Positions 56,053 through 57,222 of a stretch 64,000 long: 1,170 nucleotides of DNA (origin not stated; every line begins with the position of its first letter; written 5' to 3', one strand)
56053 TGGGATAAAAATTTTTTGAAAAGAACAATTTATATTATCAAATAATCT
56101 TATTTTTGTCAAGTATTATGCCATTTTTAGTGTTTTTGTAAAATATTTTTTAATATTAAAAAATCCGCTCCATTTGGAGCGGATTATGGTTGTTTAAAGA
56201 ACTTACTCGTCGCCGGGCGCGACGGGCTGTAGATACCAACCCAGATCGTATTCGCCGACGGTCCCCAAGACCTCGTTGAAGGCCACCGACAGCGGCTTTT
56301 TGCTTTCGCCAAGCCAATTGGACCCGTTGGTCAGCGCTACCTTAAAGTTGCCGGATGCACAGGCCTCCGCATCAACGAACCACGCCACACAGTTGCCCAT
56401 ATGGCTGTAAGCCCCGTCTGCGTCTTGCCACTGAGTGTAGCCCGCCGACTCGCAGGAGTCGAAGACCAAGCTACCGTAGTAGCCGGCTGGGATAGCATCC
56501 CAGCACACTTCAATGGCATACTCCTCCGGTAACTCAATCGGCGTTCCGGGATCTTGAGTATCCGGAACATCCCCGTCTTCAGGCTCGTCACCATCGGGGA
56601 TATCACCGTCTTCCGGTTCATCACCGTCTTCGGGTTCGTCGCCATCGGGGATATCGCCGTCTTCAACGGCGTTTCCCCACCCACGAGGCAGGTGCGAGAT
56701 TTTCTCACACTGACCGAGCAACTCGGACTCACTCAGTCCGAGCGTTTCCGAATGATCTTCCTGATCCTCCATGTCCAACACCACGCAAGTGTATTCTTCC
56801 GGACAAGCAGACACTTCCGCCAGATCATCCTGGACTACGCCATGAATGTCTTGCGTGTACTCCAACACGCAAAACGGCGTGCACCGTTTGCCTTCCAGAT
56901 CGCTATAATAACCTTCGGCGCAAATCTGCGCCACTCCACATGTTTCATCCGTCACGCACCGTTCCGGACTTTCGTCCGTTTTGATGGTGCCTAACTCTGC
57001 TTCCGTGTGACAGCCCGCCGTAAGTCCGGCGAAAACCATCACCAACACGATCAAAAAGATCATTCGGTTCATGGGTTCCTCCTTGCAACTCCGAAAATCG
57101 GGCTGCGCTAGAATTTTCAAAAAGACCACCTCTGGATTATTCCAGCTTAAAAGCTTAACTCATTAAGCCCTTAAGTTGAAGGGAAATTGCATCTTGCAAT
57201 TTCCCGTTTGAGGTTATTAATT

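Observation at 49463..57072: Module shuffling among the five mid-cluster lipoproteins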

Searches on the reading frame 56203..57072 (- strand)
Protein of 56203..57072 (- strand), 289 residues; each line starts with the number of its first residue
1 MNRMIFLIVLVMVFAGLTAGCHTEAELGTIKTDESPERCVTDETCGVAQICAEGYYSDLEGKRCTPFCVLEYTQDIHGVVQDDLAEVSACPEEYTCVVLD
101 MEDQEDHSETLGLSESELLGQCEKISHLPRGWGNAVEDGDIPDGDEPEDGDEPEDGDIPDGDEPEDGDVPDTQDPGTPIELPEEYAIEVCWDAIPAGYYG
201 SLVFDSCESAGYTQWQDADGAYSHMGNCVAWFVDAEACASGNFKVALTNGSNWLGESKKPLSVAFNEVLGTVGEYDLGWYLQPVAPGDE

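Call 10: search_protein_families(library=pfam, proteins=[window:56203-57072:-], max_evalue=1)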
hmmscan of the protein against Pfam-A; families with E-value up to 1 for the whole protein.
window:56203-57072:- (289 aa): 0 families

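Call 44: predict_structure(alignment_id=A6)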
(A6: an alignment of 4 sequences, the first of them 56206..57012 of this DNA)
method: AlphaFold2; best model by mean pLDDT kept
length: 269 residues; sequences in the alignment: 4
mean_pLDDT: 47.9   pTM: 0.34
mean pLDDT of the five models: 47.9, 43.1, 42.7, 42.3, 29.8
residues with pLDDT >= 90: 0; 70-90: 10; 50-70: 120; < 50: 139
segments of 3 or more residues with pLDDT < 50: 1-44, 56-63, 106-161, 198-201, 235-237, 251-269
pLDDT, mean of each block of 10 residues (from residue 1): 23 30 39 36 52 49 52 59 58 61 48 27 34 42 36 34 64 63 60 57 60 67 62 53 56 38 30
secondary structure, 60 per line:
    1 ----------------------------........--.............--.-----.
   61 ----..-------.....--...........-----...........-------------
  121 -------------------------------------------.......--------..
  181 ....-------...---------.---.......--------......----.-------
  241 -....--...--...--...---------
elements in order: E29-36 E39-51 E74-78 H81-91 E97-104 E164-170 E179-184 E192-194 E208-214 E223-228 E242-245 E248-250 E253-255 E258-260

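Call 59: find_homologous_proteins(query=A7, max_evalue=0.01)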
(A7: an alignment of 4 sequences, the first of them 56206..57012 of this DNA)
Query A7 (4 sequences) (269 aa, profile of the alignment): 2 proteins with E <= 0.01 among 8000 candidates.
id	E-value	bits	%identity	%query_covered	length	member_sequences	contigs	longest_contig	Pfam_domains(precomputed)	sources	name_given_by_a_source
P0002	2.7e-132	458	96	100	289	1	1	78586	-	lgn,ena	-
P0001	6.2e-28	116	50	54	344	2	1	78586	-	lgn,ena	-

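Call 67: search_protein_families(library=ncbifam, proteins=[window:56203-57072:-], max_evalue=0.1)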
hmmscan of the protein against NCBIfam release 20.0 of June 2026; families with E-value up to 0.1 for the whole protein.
window:56203-57072:- (289 aa): 0 families
